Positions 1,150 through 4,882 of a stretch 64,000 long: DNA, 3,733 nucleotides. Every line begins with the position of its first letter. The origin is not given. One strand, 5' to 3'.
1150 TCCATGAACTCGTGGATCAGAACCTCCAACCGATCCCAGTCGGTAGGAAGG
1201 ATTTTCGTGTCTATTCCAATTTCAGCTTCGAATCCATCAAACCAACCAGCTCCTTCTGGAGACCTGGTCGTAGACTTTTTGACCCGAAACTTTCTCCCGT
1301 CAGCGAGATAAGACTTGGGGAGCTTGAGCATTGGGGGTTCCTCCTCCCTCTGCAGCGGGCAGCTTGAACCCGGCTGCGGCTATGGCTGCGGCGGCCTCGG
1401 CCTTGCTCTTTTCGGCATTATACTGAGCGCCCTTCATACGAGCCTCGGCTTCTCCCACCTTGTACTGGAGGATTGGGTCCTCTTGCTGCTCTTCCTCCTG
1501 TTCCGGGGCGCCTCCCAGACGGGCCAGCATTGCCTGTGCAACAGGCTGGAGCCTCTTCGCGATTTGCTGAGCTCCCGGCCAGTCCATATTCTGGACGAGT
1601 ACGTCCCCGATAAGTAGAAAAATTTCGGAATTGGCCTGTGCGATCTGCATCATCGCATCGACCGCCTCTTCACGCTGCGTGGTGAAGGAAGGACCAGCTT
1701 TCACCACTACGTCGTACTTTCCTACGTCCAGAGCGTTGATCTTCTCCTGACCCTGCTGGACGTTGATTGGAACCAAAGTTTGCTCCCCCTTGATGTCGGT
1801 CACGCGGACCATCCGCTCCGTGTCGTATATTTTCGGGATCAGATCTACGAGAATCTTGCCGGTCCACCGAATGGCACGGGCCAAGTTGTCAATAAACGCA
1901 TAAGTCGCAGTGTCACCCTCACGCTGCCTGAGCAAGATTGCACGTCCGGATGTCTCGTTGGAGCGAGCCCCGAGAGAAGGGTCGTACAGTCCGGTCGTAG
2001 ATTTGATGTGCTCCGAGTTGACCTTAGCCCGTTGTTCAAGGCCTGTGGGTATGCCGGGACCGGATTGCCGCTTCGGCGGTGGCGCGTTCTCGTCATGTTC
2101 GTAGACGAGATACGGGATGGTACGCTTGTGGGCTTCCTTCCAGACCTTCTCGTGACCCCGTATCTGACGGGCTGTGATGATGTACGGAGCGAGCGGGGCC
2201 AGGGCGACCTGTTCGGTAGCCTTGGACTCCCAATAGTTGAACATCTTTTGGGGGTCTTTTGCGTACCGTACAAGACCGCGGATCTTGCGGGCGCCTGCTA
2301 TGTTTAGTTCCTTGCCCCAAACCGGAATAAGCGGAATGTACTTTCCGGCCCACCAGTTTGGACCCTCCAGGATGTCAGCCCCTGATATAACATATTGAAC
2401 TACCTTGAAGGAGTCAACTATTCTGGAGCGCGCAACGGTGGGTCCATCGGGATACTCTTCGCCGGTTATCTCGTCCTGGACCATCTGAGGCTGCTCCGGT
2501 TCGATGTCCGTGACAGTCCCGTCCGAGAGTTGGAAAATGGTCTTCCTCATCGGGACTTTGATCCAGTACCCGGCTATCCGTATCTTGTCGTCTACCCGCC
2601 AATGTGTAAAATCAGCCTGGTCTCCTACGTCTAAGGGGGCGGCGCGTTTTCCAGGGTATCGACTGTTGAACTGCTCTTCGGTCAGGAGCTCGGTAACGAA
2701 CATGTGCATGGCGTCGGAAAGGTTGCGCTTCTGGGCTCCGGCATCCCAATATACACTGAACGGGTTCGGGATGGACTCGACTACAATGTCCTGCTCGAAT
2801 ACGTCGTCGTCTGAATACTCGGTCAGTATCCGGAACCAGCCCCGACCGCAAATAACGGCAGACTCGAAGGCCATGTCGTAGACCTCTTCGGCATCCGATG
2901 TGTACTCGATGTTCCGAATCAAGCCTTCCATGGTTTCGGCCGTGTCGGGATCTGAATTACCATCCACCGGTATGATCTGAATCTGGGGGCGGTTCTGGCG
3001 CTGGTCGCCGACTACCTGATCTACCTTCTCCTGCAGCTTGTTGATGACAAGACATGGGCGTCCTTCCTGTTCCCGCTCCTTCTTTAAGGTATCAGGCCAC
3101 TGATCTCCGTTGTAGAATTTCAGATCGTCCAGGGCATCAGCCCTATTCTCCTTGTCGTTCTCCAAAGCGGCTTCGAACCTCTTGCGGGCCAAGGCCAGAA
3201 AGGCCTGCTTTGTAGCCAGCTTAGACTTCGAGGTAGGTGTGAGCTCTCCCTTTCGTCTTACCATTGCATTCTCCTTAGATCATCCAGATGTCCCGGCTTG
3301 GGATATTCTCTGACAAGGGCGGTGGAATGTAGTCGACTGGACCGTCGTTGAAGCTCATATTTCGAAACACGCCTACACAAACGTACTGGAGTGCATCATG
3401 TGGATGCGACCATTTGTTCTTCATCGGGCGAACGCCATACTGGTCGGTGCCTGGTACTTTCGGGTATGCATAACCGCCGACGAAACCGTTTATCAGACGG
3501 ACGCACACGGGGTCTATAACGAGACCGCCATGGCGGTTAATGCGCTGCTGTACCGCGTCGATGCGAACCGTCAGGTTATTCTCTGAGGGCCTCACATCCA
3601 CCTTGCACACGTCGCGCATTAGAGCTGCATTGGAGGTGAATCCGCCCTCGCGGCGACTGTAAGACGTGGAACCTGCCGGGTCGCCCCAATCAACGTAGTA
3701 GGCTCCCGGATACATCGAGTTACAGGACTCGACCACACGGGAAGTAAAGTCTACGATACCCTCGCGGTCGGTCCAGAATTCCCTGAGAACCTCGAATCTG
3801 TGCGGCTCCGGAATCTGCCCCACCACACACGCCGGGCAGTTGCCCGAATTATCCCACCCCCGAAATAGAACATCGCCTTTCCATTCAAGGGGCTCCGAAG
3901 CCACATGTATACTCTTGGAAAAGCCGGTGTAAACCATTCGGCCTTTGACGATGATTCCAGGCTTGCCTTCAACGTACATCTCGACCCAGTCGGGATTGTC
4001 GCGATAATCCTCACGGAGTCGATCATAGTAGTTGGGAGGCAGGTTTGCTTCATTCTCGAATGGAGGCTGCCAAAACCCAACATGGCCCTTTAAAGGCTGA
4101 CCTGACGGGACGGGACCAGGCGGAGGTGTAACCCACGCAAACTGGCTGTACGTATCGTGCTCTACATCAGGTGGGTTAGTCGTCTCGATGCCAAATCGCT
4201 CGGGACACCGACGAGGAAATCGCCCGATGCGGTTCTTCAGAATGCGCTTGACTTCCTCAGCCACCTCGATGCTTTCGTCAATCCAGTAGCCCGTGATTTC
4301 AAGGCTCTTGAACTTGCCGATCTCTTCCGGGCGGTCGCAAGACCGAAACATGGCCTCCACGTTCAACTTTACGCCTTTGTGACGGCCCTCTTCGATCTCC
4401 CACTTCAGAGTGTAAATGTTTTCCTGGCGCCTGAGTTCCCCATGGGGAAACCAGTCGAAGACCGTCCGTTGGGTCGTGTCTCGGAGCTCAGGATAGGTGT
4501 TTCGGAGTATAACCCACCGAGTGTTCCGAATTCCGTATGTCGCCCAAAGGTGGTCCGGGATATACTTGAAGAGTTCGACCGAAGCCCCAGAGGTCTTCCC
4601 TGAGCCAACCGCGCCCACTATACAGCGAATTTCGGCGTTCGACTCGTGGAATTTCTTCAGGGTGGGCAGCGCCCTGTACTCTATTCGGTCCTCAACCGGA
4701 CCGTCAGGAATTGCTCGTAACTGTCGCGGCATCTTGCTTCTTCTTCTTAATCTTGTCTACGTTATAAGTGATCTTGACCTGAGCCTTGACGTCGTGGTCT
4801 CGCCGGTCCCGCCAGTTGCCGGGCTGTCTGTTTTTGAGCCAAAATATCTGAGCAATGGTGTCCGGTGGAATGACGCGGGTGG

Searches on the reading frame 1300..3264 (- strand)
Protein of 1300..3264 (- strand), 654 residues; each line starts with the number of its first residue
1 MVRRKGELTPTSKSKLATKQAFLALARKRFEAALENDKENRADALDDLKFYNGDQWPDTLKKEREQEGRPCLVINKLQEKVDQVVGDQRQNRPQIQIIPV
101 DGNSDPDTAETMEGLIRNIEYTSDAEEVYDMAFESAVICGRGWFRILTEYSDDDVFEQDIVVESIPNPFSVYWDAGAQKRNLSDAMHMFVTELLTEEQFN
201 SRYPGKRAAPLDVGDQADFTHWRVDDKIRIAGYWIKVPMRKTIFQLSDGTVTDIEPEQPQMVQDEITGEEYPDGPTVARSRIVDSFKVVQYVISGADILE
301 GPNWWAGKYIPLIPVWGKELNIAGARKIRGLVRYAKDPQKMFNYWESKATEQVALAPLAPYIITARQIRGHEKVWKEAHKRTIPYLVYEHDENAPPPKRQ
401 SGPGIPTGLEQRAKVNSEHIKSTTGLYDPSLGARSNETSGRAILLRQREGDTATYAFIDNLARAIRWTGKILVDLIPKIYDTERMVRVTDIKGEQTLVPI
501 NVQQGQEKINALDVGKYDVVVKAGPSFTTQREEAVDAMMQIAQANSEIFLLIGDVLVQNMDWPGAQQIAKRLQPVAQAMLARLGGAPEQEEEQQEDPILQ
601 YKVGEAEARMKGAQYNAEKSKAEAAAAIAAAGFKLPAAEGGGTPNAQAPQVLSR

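Call 16: search_protein_families(library=pfam, proteins=[window:1300-3264:-], max_evalue=0.001)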
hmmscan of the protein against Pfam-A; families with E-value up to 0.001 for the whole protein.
window:1300-3264:- (654 aa): 1 family
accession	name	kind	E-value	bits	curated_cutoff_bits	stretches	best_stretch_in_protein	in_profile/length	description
PF16510.12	P22_portal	-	2.3e-189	631.2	26.1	1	27-626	1-593/594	Phage P22-like portal protein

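Call 17: search_protein_families(library=phrogs, proteins=[window:1300-3264:-], max_evalue=0.001)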
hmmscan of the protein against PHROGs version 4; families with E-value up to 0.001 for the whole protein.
window:1300-3264:- (654 aa): 4 families
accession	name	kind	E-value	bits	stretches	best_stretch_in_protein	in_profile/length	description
phrog_156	-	head and packaging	1.1e-150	504.3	1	19-631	8-627/681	portal protein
phrog_14911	-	unknown function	1.4e-39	137.2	1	29-394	13-381/404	-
phrog_18470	-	head and packaging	1e-05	25.8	1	39-206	37-201/232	portal protein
phrog_25797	-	unknown function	4.7e-05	23.6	1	409-618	41-249/312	-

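Call 18: search_dna_similar(query=window:1300-3264:-, collection=phages, mode=protein, max_rows=25)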
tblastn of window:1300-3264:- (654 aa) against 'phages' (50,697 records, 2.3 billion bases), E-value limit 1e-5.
Records with a match: 309; places in all: 310; records where one place covers at least 80% of the query: 228.
Best place of each record, by identity: <60% 309.
By first word of the organism name: Salmonella 95; Ralstonia 36; Vibrio 34; Escherichia 28; Enterobacteria 16; Bacteriophage 15; Caudoviricetes 10; Burkholderia 10; Klebsiella 9; Pseudomonas 7; and 25 more.
By host as written in the record: - 39; Salmonella enterica subsp. enterica serovar Typhimurium 21; Salmonella sp. 17; Escherichia coli 15; Vibrio crassostreae 12; Salmonella enterica 11; Vibrio lentus 8; Ralstonia solanacearum 7; and 104 more.
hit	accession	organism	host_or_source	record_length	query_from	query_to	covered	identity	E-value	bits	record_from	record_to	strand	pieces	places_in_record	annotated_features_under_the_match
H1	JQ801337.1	Vibrio phage VvAW1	Vibrio vulnificus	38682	18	573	85%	43.1%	7e-135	442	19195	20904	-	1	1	hypothetical protein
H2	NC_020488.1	Vibrio phage VvAW1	Vibrio vulnificus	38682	18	573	85%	43.1%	7e-135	442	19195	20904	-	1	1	portal protein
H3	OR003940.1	Phage DSL-LC05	Gammaproteobacteria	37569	22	573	84%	42.9%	7e-113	379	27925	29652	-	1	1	portal protein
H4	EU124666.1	Thalassomonas phage BA3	Thalassomonas loyana LMG 22536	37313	20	575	85%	42.1%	1e-128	424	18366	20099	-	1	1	hypothetical protein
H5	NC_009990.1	Thalassomonas phage BA3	Thalassomonas loyana LMG 22536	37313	20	575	85%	42.1%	1e-128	424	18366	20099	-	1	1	portal protein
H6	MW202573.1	Caudoviricetes sp.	Manatee Spring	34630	22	573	84%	42.2%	6e-121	402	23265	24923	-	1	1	phage P22 like portal protein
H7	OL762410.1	Vibrio phage vB_ValP_FGH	Vibrio alginolyticus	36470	21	575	85%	41.8%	1e-123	410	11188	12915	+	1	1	hypothetical protein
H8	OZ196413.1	Vibrio phage D478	Seawater and oysters mix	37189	18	575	85%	41.5%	5e-127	420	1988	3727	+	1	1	portal protein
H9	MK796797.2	Shewanella phage X14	Shewanella inventionis KX27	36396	21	575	85%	41.7%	1e-126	418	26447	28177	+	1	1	portal protein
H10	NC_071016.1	Shewanella phage X14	Shewanella inventionis KX27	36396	21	575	85%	41.7%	1e-126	418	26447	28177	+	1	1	portal protein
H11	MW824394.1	Vibrio phage 41E34.2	Vibrio crassostreae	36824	21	575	85%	41.5%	3e-127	421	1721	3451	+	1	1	putative portal protein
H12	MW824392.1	Vibrio phage 34E29.1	Vibrio crassostreae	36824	21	575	85%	41.5%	3e-127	421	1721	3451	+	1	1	hypothetical protein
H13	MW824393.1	Vibrio phage 36E38.1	Vibrio crassostreae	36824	21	575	85%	41.5%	3e-127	421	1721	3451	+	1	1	portal protein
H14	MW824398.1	Vibrio phage 44E38.1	Vibrio crassostreae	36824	21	575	85%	41.5%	3e-127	421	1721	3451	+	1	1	portal protein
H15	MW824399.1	Vibrio phage 44E38.2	Vibrio crassostreae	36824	21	575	85%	41.5%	3e-127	421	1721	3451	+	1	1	hypothetical protein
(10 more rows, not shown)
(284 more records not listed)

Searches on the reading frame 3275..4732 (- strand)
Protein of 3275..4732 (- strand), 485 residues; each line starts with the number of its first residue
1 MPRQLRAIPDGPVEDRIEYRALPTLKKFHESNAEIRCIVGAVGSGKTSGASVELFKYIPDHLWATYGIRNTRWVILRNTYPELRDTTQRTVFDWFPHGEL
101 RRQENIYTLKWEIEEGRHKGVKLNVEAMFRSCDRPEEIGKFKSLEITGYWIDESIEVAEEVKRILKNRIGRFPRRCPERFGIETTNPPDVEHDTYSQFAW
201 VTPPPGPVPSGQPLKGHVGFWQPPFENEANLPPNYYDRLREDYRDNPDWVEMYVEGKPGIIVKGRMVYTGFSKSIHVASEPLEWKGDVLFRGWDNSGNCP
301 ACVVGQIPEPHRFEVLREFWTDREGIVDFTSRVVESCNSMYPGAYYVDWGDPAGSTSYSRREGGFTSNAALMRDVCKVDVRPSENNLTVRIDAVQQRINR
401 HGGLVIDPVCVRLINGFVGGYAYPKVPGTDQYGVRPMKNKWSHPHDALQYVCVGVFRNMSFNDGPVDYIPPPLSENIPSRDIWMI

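Call 16: search_protein_families(library=pfam, proteins=[window:3275-4732:-], max_evalue=0.001)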
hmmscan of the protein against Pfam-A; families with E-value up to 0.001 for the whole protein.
window:3275-4732:- (485 aa): 0 families

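Call 17: search_protein_families(library=phrogs, proteins=[window:3275-4732:-], max_evalue=0.001)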
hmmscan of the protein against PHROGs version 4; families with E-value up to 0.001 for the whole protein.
window:3275-4732:- (485 aa): 4 families
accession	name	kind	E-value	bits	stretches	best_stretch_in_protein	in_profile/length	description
phrog_2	-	head and packaging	4.4e-18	66.4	1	19-459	264-596/807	terminase large subunit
phrog_979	-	head and packaging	2.9e-07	30.5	1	24-169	157-288/642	terminase large subunit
phrog_38319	-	unknown function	8.8e-06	26.3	1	28-295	13-259/271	-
phrog_3717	-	head and packaging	1.1e-05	26.1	1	18-259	8-225/277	terminase large subunit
